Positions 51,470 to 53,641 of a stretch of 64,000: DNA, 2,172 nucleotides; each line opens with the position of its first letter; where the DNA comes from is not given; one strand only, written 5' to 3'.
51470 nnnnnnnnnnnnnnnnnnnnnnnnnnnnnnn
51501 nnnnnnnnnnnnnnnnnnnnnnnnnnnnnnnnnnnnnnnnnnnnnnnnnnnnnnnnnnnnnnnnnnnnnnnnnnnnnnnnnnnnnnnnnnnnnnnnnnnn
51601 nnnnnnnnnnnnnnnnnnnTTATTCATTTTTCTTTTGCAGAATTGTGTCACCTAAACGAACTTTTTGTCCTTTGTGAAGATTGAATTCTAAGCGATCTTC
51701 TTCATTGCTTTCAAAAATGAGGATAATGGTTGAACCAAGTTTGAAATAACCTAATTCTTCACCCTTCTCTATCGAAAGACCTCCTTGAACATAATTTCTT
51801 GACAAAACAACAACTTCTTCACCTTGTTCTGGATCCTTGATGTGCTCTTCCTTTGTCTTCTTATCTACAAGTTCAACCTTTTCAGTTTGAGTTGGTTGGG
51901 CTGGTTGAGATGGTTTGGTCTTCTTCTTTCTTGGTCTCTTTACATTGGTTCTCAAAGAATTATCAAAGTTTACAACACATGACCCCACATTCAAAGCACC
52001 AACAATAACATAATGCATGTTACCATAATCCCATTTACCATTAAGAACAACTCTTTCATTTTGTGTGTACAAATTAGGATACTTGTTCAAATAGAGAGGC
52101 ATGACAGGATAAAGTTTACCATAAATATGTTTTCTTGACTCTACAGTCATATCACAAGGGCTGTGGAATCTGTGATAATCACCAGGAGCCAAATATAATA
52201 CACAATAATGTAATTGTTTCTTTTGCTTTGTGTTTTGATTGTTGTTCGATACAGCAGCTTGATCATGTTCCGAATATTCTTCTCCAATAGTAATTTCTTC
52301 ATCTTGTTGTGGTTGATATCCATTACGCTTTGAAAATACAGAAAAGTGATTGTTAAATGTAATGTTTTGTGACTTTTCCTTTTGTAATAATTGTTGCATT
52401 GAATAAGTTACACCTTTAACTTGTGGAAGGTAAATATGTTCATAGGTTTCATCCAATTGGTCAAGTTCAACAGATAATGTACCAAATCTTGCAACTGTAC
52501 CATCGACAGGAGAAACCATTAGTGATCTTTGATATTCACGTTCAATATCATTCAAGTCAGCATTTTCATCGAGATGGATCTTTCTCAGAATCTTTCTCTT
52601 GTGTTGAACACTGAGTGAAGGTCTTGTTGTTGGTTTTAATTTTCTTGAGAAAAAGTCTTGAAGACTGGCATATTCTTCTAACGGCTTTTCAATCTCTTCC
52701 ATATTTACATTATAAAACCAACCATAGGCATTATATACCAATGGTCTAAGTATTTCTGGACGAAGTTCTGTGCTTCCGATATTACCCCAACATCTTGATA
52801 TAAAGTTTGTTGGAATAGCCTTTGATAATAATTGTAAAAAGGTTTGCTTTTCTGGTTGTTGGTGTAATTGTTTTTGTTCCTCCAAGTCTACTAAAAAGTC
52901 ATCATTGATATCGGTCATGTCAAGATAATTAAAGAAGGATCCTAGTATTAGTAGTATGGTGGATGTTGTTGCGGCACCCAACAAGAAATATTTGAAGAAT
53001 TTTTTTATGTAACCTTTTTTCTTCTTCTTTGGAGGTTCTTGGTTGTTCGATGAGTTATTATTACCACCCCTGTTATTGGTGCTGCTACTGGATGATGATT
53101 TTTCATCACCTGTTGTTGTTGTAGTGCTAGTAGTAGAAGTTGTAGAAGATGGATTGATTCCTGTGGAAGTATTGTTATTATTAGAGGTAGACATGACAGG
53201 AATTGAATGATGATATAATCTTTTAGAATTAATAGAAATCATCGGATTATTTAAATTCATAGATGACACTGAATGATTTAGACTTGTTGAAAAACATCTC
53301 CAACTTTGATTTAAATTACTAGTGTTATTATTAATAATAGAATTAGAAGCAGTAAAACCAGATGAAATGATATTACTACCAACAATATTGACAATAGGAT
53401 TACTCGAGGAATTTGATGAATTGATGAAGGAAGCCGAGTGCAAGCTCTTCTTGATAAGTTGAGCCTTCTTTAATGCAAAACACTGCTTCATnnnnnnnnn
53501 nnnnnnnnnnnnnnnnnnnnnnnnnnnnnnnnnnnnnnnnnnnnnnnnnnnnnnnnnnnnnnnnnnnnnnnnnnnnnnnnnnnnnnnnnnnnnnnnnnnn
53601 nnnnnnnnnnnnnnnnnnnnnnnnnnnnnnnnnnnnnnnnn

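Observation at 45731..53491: Extreme gene packing: convergent gene pairs with stop codons 1 nt and 6 nt apart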

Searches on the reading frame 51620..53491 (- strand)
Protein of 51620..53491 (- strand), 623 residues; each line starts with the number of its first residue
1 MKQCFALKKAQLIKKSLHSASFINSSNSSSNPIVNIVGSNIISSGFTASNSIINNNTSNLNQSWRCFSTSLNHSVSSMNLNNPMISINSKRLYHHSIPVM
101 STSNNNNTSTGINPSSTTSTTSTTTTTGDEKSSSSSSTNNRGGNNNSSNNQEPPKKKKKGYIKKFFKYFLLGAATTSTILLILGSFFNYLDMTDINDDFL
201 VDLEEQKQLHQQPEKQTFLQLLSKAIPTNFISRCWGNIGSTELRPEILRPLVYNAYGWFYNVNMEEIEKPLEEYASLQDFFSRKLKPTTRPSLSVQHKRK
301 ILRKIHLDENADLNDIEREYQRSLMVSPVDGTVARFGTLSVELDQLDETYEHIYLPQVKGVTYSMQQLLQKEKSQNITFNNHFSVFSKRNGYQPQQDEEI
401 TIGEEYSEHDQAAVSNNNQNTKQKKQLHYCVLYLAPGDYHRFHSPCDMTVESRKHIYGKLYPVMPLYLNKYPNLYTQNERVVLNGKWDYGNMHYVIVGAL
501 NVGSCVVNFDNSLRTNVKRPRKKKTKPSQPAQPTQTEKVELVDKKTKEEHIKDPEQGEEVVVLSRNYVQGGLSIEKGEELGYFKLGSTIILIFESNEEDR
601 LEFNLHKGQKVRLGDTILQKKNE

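Call 9: search_protein_families(library=pfam, proteins=[window:51620-53491:-], max_evalue=0.01)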
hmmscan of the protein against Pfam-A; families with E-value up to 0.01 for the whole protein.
window:51620-53491:- (623 aa): 1 family
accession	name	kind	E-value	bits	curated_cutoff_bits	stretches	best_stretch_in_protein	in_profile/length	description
PF02666.20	PS_Dcarbxylase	-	5.4e-49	167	22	1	313-618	9-197/198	Phosphatidylserine decarboxylase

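Call 10: find_encoding_contigs(protein=window:51623-53491:-, flank=10000, max_places=4)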
Protein window:51623-53491:- (623 aa): no gene with exactly this product is on record in the collection.

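Call 63: find_homologous_proteins(query=window:51623-53491:-, max_evalue=1e-20)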
Query window:51623-53491:- (623 aa): 152 proteins with E <= 1e-20 among 8000 candidates; the best 120 are listed.
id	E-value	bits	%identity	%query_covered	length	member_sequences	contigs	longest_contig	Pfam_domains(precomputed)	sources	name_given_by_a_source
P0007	0.0e+0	1193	99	87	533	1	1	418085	PF02666.21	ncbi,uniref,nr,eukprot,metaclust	ncbi:phosphatidylserine decarboxylase [Naegleria gruberi]|uniref:phosphatidylserine decarboxylase n=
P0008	1.6e-208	712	75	66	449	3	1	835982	PF02666.21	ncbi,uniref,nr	ncbi:hypothetical protein C9374_009618 [Naegleria lovaniensis]|uniref:phosphatidylserine decarboxyla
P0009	1.6e-196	673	64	71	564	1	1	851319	PF02666.21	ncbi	ncbi:hypothetical protein ABK040_001593 [Willaertia magna]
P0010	7.4e-74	268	38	64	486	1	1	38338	PF02666.21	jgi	jgi:phosphatidylserine decarboxylase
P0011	3.3e-67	246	35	64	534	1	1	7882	PF02666.21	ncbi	-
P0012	2.8e-48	183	33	65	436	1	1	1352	PF02666.21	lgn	-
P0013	1.8e-47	181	32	72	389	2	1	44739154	PF02666.21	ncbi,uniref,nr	ncbi:hypothetical protein RD792_009043 [Penstemon davidsonii]|uniref:Phosphatidylserine decarboxylas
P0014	2.2e-47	180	31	65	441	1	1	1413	PF02666.21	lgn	-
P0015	1.0e-46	178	32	72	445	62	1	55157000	PF02666.21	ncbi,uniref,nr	ncbi:hypothetical protein MTR67_027928 [Solanum verrucosum]|uniref:Phosphatidylserine decarboxylase 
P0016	2.0e-46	177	33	72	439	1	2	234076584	PF02666.21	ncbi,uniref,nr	ncbi:phosphatidylserine decarboxylase proenzyme 1, mitochondrial [Nicotiana tabacum]|uniref:Phosphat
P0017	2.3e-46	177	34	73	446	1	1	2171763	PF02666.21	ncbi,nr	ncbi:Phosphatidylserine decarboxylase proenzyme 1 [Hirschfeldia incana]|nr:Phosphatidylserine decarb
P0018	2.8e-46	177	29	69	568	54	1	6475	PF02666.21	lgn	-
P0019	2.0e-45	174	29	73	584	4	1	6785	PF02666.21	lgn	-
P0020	2.4e-45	173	33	73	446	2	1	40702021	PF02666.21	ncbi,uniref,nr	ncbi:phosphatidylserine decarboxylase proenzyme 1, mitochondrial [Raphanus sativus]|uniref:Phosphati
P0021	4.1e-45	173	32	73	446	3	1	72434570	PF02666.21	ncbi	ncbi:hypothetical protein GQ457_03G022090 [Hibiscus cannabinus]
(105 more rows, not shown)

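Call 64: find_encoding_contigs(protein=P0008, flank=6000, max_places=1)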
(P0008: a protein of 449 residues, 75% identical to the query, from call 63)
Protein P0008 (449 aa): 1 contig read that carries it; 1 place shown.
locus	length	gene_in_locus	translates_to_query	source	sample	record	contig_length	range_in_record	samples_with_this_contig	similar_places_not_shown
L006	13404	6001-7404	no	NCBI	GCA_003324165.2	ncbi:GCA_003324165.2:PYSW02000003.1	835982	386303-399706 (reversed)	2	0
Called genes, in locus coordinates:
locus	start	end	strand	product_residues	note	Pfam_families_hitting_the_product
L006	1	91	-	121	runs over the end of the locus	-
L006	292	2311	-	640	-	PF10595:FAM161A_B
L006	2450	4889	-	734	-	PF08700:VPS51_Exo84_N, PF16528:Exo84_C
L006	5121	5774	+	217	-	PF05670:NFACT-R_1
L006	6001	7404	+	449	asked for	PF02666:PS_Dcarbxylase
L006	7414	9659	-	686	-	-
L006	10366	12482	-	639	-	-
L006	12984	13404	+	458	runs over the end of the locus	PF13508:Acetyltransf_7 (faint), PF00583:Acetyltransf_1 (weak)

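Call 65: find_encoding_contigs(protein=P0009, flank=6000, max_places=1)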
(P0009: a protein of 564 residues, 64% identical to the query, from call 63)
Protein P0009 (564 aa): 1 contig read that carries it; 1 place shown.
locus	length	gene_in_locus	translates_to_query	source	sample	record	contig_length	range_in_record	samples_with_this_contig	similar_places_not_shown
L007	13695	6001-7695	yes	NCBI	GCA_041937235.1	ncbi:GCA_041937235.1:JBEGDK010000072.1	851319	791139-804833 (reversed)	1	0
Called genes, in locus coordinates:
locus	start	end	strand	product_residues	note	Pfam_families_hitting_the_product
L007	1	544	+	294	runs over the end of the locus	PF00319:SRF-TF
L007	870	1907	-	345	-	-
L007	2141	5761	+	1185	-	PF00618:RasGEF_N, PF00617:RasGEF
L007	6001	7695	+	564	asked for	PF02666:PS_Dcarbxylase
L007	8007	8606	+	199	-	-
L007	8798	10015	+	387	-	PF13428:TPR_14 (faint), PF13431:TPR_17 (faint), PF00515:TPR_1 (faint), PF07719:TPR_2 (faint), PF13174:TPR_6 (faint), PF13181:TPR_8 (faint), PF14559:TPR_19 (faint)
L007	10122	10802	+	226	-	PF00036:EF-hand_1 (faint), PF13499:EF-hand_7 (weak)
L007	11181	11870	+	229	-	-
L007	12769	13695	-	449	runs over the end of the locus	PF10469:AKAP7_NLS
